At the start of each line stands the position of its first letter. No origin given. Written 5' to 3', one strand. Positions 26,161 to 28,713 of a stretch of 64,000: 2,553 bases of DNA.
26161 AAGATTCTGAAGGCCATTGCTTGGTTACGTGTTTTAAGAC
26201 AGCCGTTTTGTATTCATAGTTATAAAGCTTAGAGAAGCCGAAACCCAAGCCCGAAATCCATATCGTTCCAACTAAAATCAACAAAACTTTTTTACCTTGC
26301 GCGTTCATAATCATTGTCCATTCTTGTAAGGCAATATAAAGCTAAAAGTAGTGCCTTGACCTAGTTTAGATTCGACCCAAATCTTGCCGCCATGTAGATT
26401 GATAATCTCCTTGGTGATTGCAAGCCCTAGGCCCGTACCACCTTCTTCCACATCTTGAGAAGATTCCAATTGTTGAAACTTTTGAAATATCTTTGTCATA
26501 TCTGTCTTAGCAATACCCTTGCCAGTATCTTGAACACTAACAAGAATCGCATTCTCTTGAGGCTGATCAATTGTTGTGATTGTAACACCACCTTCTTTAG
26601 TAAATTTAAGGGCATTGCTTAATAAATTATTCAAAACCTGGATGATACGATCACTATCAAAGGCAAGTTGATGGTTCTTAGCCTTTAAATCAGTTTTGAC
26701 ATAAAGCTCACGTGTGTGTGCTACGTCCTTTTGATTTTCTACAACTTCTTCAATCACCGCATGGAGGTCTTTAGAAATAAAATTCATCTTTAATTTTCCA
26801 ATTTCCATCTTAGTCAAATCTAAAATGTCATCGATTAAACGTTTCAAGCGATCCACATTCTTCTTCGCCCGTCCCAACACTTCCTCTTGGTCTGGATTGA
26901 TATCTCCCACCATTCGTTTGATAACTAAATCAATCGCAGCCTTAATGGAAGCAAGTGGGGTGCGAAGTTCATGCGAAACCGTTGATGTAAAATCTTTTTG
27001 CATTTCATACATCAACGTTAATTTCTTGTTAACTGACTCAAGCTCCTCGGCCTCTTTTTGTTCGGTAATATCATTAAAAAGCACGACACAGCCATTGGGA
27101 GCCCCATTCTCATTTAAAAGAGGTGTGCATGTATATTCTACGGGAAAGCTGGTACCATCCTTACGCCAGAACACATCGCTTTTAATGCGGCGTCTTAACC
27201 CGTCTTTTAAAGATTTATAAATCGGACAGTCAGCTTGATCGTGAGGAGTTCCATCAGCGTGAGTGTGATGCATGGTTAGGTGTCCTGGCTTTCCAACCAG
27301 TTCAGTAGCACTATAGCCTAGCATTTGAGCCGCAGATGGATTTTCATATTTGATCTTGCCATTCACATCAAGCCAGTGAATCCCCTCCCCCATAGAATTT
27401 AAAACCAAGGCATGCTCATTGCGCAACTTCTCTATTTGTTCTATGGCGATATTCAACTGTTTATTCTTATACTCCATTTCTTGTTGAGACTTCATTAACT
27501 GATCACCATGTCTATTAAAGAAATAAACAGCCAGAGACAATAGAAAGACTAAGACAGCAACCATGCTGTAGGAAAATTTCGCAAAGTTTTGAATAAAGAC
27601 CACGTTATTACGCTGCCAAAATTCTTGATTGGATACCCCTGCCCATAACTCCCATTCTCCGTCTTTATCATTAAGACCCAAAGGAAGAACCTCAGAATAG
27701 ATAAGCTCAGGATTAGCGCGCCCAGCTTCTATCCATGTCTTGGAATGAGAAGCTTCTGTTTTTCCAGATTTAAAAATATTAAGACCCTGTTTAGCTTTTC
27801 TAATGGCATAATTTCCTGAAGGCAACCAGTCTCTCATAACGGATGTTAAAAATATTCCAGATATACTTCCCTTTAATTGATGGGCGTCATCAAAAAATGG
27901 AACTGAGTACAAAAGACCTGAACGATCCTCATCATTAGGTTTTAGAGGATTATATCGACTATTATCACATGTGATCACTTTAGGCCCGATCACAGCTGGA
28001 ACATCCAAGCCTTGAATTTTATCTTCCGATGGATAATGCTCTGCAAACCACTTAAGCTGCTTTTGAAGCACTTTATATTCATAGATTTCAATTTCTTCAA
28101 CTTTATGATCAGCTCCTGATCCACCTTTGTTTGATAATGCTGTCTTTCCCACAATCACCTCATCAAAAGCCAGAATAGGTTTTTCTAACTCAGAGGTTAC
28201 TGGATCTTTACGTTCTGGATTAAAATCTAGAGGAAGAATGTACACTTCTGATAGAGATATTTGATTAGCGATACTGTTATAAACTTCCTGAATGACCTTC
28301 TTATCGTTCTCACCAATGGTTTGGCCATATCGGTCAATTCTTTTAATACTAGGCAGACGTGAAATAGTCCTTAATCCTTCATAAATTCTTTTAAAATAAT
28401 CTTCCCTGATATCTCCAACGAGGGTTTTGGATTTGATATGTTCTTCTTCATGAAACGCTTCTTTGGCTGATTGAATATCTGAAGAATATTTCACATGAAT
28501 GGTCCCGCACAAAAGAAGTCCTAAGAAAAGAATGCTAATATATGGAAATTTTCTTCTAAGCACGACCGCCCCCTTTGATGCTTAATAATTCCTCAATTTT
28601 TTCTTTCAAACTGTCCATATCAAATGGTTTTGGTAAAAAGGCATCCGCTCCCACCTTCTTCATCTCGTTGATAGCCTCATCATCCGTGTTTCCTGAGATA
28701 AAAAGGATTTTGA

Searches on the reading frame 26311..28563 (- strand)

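Call 25: search_protein_families(library=pfam, proteins=[window:26311-28563:-], max_evalue=1)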
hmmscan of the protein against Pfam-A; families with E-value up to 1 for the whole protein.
window:26311-28563:- (750 aa): 11 families
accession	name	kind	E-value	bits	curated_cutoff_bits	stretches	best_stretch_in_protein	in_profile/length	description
PF02518.31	HATPase_c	-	8.8e-31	107.1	26.4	1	636-747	2-110/111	Histidine kinase-, DNA gyrase B-, and HSP90-like ATPase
PF00512.31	HisKA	-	4.5e-17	62.3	26.9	1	522-587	2-64/66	His Kinase A (phospho-acceptor) domain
PF13426.13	PAS_9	-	3.8e-13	50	27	1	398-501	7-103/103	PAS domain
PF00989.32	PAS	-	4e-10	40.1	22.6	1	387-499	6-113/113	PAS fold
PF08448.16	PAS_4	-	2.7e-08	34.4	23.1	1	388-503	1-109/110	PAS fold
PF12860.13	PAS_7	-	3.6e-05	24.3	27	1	388-507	1-115/115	PAS fold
PF13188.13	PAS_8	-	0.00017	21.8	21.8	1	386-429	5-45/65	PAS domain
PF08447.18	PAS_3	-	0.0055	17.4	25.6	1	408-490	5-83/89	PAS fold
PF13596.12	PAS_10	-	0.018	16.1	22.1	1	387-500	4-106/106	PAS domain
PF13589.12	HATPase_c_3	-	0.019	15.4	25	1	644-714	7-77/137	Histidine kinase-, DNA gyrase B-, and HSP90-like ATPase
PF14501.12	HATPase_c_5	-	0.03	14.7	22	1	640-732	6-90/102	GHKL domain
